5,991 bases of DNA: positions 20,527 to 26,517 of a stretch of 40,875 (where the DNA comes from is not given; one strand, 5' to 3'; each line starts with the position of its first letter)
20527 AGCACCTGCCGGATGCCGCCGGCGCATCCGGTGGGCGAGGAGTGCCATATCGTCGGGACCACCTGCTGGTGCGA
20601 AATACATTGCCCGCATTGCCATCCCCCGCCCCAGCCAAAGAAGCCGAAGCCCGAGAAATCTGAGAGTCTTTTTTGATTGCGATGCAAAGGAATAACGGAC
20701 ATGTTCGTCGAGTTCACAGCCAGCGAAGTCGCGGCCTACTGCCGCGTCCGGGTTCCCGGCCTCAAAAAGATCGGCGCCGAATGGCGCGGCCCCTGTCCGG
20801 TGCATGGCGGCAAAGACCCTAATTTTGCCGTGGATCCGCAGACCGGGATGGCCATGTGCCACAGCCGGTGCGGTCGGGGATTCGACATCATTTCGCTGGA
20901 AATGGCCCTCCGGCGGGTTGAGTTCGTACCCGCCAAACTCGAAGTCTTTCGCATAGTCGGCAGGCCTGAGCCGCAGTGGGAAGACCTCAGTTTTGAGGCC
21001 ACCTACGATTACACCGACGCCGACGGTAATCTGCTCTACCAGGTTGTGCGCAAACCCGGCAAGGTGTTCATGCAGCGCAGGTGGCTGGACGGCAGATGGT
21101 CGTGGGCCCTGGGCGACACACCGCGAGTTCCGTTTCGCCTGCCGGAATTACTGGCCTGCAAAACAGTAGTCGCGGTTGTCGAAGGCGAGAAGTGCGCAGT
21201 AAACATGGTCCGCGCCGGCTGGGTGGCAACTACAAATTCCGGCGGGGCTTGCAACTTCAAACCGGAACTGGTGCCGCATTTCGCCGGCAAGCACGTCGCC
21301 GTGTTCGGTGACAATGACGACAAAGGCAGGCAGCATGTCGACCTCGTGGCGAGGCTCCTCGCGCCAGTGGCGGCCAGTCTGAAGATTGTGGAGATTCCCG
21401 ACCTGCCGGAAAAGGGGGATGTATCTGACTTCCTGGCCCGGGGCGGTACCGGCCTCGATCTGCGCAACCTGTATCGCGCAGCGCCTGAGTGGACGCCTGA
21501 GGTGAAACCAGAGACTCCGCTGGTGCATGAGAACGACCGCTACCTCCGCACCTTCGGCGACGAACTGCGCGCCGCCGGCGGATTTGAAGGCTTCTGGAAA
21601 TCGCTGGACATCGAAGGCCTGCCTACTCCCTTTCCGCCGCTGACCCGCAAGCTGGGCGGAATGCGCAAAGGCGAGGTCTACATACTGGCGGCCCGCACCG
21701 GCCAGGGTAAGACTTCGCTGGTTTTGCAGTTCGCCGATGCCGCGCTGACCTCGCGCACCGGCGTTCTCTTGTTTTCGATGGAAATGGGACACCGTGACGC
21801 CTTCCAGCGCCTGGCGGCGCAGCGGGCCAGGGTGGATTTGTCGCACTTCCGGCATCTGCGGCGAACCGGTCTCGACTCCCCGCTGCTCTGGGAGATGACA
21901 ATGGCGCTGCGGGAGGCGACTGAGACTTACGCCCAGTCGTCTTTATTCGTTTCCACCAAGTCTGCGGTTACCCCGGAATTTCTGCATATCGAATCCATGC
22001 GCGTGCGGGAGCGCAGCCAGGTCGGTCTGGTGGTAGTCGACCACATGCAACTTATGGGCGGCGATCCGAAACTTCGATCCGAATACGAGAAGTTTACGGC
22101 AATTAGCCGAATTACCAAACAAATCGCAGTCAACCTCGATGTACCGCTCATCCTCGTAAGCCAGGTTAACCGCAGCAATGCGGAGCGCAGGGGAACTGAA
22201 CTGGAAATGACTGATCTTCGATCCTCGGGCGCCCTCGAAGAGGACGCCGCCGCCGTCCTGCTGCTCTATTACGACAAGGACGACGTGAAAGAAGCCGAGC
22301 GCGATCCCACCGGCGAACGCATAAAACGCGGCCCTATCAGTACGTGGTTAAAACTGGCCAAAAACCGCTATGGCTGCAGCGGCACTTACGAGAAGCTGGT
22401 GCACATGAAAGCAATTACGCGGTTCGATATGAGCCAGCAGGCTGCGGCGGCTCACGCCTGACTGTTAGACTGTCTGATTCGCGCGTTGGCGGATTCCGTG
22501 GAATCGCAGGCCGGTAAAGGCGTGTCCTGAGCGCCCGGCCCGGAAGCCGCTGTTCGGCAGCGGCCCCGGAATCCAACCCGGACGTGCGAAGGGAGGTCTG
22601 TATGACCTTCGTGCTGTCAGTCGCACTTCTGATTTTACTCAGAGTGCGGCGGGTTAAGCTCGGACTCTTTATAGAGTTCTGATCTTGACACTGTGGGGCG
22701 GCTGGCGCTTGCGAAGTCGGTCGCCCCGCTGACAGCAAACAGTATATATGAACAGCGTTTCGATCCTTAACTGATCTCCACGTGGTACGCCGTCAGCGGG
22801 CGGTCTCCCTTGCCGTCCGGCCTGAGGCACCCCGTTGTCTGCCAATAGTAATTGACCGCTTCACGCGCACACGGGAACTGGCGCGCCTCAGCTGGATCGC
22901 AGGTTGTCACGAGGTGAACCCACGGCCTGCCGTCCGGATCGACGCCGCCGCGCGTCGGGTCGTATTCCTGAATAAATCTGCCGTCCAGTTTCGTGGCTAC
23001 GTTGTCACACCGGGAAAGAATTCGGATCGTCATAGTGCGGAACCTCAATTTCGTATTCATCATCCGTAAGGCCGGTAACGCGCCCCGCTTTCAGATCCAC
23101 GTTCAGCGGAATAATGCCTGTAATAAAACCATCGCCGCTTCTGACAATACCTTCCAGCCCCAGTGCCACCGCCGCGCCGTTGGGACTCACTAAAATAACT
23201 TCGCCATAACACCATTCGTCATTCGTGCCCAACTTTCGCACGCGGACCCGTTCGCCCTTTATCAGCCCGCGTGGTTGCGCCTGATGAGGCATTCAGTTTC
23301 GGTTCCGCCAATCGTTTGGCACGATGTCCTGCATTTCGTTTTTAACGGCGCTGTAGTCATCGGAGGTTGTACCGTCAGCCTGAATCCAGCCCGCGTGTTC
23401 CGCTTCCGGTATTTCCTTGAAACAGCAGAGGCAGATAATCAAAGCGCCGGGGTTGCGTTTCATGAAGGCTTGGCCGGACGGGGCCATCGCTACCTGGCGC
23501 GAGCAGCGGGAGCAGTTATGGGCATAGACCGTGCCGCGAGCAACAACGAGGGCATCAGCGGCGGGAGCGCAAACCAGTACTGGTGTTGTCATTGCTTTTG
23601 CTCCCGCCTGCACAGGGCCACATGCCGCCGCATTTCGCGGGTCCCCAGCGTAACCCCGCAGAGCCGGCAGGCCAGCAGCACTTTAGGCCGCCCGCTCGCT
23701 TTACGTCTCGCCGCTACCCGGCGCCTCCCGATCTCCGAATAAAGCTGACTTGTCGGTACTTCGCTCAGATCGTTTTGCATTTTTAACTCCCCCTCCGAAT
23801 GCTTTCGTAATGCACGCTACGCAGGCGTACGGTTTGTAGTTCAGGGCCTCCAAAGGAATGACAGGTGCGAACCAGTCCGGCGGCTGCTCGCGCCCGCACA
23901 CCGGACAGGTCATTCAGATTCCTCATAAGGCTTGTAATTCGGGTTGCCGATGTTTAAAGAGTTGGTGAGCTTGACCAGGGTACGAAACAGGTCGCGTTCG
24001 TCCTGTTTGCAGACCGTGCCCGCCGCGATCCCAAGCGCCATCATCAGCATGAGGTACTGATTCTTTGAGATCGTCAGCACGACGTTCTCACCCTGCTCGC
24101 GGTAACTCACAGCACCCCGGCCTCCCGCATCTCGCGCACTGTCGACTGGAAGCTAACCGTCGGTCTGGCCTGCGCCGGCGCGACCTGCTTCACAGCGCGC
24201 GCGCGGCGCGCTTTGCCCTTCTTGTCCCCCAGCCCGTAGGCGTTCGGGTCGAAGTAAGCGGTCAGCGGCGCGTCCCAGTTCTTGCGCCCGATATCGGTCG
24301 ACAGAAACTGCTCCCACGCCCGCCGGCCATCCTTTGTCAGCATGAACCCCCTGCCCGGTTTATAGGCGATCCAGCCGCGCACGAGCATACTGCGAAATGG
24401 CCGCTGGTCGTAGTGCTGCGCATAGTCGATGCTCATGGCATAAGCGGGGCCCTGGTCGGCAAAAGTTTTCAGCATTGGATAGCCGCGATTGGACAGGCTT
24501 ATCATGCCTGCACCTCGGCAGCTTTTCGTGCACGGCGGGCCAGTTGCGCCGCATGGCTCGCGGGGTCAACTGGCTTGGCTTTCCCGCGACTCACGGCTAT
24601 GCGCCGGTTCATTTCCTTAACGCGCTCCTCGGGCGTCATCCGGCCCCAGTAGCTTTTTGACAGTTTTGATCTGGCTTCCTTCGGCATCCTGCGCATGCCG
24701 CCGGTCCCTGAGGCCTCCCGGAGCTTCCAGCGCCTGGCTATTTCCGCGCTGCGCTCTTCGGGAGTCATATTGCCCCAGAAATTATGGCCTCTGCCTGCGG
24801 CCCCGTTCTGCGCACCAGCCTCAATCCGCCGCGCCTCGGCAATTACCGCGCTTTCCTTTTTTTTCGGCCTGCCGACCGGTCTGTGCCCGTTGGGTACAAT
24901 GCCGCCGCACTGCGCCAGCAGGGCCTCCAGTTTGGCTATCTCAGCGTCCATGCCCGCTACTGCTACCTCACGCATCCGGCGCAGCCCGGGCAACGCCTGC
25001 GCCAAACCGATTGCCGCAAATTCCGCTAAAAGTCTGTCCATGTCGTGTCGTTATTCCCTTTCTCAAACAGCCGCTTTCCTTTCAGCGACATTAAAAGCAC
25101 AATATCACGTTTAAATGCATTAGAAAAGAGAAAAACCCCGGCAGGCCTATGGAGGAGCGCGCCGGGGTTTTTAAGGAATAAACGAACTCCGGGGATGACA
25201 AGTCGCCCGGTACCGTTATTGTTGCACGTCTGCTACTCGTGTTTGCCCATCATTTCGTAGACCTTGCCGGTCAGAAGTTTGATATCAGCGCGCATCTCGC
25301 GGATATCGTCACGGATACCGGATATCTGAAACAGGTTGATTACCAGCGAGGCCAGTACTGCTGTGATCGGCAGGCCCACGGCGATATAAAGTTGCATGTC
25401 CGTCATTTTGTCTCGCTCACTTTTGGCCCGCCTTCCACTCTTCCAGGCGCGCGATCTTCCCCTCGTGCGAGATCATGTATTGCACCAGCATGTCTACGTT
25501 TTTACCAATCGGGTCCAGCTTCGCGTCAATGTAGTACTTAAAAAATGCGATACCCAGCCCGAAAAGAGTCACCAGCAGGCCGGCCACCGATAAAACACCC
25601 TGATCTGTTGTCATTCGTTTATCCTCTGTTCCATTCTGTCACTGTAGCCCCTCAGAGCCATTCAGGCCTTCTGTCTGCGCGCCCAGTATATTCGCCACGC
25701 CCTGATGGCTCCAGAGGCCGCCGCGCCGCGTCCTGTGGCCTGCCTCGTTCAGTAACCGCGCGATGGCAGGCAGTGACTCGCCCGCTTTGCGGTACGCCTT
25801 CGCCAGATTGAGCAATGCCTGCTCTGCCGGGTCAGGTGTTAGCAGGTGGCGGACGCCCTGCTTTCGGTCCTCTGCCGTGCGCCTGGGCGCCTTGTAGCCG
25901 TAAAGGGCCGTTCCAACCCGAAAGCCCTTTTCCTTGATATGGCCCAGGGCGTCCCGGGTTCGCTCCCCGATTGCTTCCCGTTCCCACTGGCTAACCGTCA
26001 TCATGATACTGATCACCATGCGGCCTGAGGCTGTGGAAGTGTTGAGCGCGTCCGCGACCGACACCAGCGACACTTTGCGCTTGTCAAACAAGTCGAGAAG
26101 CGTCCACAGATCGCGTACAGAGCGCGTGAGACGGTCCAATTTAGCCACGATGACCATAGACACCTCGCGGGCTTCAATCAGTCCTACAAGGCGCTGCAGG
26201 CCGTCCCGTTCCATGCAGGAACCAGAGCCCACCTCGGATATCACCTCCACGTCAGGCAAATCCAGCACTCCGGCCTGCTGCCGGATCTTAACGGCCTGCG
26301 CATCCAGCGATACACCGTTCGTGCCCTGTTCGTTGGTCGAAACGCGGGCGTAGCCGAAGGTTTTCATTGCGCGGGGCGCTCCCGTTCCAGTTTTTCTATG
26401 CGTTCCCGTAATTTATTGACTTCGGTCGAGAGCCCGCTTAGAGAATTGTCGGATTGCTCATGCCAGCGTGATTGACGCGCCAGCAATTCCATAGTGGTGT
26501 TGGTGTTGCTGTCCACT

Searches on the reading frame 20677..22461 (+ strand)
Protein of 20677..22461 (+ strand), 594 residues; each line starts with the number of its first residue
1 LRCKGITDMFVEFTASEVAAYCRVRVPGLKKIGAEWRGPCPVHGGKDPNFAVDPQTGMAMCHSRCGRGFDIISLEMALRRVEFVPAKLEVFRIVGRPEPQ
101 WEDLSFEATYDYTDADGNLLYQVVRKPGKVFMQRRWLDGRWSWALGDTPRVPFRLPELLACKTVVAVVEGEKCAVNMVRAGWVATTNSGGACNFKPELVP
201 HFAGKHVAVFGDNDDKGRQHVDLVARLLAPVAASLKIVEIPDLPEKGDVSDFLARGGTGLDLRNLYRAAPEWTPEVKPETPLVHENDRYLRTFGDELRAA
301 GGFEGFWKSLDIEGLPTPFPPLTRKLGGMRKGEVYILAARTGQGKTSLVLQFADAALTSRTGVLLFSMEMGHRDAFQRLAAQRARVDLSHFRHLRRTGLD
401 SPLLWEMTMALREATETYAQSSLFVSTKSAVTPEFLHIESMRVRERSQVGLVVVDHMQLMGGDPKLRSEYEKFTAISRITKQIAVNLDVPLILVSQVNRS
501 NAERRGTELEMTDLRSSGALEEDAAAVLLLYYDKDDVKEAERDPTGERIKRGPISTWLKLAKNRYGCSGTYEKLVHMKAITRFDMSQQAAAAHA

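Call 11: search_protein_families(library=phrogs, proteins=[window:20677-22461:+], max_evalue=0.001)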
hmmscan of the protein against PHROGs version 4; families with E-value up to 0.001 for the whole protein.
window:20677-22461:+ (594 aa): 12 families
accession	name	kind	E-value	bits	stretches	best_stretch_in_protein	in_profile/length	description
phrog_239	-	DNA, RNA and nucleotide metabolism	1.8e-52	180.4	1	109-569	146-580/801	DNA primase/helicase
phrog_19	-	DNA, RNA and nucleotide metabolism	1.6e-51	176.9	1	310-590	330-585/621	DnaB-like replicative helicase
phrog_243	-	DNA, RNA and nucleotide metabolism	4.7e-27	95.6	1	314-583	17-265/273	DnaB-like replicative helicase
phrog_6088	-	DNA, RNA and nucleotide metabolism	8.4e-16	58.5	1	136-278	169-305/772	DNA primase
phrog_11530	-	unknown function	1.9e-15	58.2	1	428-585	11-158/184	-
phrog_47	-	DNA, RNA and nucleotide metabolism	6.1e-11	42.6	1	30-93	45-107/947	DNA primase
phrog_6444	-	DNA, RNA and nucleotide metabolism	9.7e-11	42.2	1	29-88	29-87/577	DNA primase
phrog_18097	-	DNA, RNA and nucleotide metabolism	1e-07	32.7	1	25-83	23-79/199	DNA primase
phrog_849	-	DNA, RNA and nucleotide metabolism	1.1e-05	25.6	0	94-253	171-328/435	DNA primase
phrog_5482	-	unknown function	2.2e-05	24.4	0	329-382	49-103/341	-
phrog_6891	-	other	4e-05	24.4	1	326-473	36-143/310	ATPase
phrog_510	-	DNA, RNA and nucleotide metabolism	7.5e-05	22.6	1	32-86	40-93/667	DNA primase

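Call 74: search_protein_families(library=ncbifam, proteins=[window:20677-22461:+], max_evalue=0.01)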
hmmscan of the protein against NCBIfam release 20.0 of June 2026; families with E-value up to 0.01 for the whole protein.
window:20677-22461:+ (594 aa): 19 families
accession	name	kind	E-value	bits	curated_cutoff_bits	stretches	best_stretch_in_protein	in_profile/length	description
TIGR00665.1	DnaB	equivalog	2.5e-46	158.4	385.25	1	311-586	174-433/435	replicative DNA helicase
TIGR03600.1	phage_DnaB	exception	3.1e-44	151.6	498.65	1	310-571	172-417/421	phage replicative helicase, DnaB family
NF006306.0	PRK08506.1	equivalog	2.5e-41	141.8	596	1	309-547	169-407/472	replicative DNA helicase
NF004384.0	PRK05748.1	equivalog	3.4e-37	128.1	525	1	310-589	181-445/452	replicative DNA helicase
NF006443.0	PRK08760.1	equivalog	2.9e-36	124.8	741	1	308-585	205-466/476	replicative DNA helicase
NF040583.1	dnaB_SPI-7_type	exception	4.5e-34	118.3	655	1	312-543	174-400/434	SPI-7-type island replicative DNA helicase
NF005852.0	PRK07773.1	equivalog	2.5e-33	115.4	780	1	311-525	196-404/886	replicative DNA helicase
NF005424.0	PRK07004.1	equivalog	5.3e-32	110.9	834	1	310-547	191-423/460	replicative DNA helicase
NF004109.0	PRK05595.1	equivalog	5.6e-30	104.4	737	1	311-556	180-423/444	replicative DNA helicase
NF005369.0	PRK06904.1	equivalog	7.8e-27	94.1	809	1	312-539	203-427/474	replicative DNA helicase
NF006606.0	PRK09165.1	equivalog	8e-27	94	540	1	311-543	196-438/497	replicative DNA helicase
NF004967.0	PRK06321.1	equivalog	2.6e-26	92.5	751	1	310-584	204-463/472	replicative DNA helicase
NF005240.0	PRK06749.1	subfamily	8e-26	90.8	686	1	311-583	165-424/428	replicative DNA helicase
NF005477.0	PRK07078.1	subfamily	1.6e-25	89.4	1014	1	106-256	134-287/759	hypothetical protein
NF006458.0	PRK08840.1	equivalog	5.7e-25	87.9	884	1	312-547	197-428/464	replicative DNA helicase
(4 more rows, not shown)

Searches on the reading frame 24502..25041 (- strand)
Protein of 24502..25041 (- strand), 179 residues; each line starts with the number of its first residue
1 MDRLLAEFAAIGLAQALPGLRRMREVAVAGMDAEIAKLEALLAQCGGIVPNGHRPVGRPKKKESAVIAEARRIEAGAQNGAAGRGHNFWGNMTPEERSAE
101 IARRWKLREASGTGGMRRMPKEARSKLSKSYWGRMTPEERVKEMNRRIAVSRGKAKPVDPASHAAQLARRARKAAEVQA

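Call 57: search_protein_families(library=phrogs, proteins=[window:24502-25041:-], max_evalue=0.01)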
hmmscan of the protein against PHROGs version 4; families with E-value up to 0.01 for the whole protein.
window:24502-25041:- (179 aa): 1 family
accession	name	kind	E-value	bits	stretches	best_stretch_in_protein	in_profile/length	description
phrog_12127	-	unknown function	0.00039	21.1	1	73-152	180-260/414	-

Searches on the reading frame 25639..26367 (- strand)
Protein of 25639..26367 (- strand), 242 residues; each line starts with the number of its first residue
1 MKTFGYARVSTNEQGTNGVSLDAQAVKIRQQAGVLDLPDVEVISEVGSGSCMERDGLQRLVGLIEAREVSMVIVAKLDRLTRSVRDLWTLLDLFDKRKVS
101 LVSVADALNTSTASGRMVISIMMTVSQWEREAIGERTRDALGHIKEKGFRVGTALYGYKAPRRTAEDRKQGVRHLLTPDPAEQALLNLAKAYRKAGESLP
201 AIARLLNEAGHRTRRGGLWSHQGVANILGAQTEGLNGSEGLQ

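Call 74: search_protein_families(library=ncbifam, proteins=[window:25639-26367:-], max_evalue=0.01)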
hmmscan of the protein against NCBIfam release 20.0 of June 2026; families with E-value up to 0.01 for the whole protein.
window:25639-26367:- (242 aa): 7 families
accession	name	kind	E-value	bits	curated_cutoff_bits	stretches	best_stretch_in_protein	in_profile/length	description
NF041201.1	recomb_XisF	equivalog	4.3e-29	101.8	375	1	4-170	2-164/465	fdxN element excision recombinase XisF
NF047343.1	SCCmet_CcrB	equivalog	8.5e-21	74.2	900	1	5-229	11-228/542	cassette chromosome recombinase CcrB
NF047347.1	SCCmet_CcrC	equivalog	4.1e-20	71.8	900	1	6-228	8-229/558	cassette chromosome recombinase CcrC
NF047344.1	SCCmet_CcrA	equivalog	2.7e-16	59.8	700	1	2-159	3-158/442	cassette chromosome recombinase CcrA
NF033518.0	transpos_IS607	equivalog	9.4e-14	51.4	110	1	2-104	55-152/187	IS607 family transposase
NF049883.1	resolv_YneB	equivalog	9.3e-13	48.1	175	1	6-152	5-150/211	YneB family resolvase-like protein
NF009949.0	PRK13413.1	equivalog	2.4e-09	37.2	272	1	4-179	3-172/203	master DNA invertase Mpi family serine-type recombinase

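Call 75: search_solved_structures(query=window:25639-26367:-, max_evalue=0.001)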
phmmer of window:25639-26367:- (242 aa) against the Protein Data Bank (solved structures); distinct sequences matched with E-value up to 0.001: 17.
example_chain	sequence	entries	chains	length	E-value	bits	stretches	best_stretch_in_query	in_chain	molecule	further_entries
3bvp_A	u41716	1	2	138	3.9e-20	75.8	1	4-131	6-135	TP901-1 Integrase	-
2gm4_A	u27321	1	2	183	6.8e-18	68.4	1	2-150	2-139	Transposon gamma-delta resolvase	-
5cy1_A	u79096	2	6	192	1.2e-16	64.3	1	1-153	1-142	Transposon Tn3 resolvase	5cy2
1gdr_A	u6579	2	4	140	2.2e-16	63.5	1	1-147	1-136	GAMMA DELTA-RESOLVASE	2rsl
1gdt_A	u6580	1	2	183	2.4e-16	63.4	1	1-150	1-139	PROTEIN (GAMMA DELTA RESOLVASE)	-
1zr2_A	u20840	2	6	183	6.3e-16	62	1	2-150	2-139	Transposon gamma-delta resolvase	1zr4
2gm5_A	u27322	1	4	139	2.3e-15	60.2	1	3-140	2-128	Transposon gamma-delta resolvase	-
4m6f_A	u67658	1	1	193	5.3e-13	52.5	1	4-186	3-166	DNA-invertase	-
3uj3_X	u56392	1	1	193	4.2e-12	49.5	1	4-185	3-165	DNA-invertase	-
3guv_A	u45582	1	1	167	1.4e-10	44.6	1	2-139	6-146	Site-specific recombinase, resolvase family protein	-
9iu2_A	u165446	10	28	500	4.1e-10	43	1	40-209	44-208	Integrase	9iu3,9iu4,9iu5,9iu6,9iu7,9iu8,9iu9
1ght_A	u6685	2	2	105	2.4e-09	40.5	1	1-115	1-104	TRANSPOSON GAMMA-DELTA RESOLVASE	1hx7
3lhk_A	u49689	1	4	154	7.9e-06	29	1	2-103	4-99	putative DNA binding protein MJ0014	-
6dgc_A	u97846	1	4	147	8.7e-06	28.9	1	5-99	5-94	ISC1926 TnpA C-terminal catalytic domain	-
3g13_A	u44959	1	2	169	8.9e-06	28.8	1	5-152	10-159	Putative conjugative transposon recombinase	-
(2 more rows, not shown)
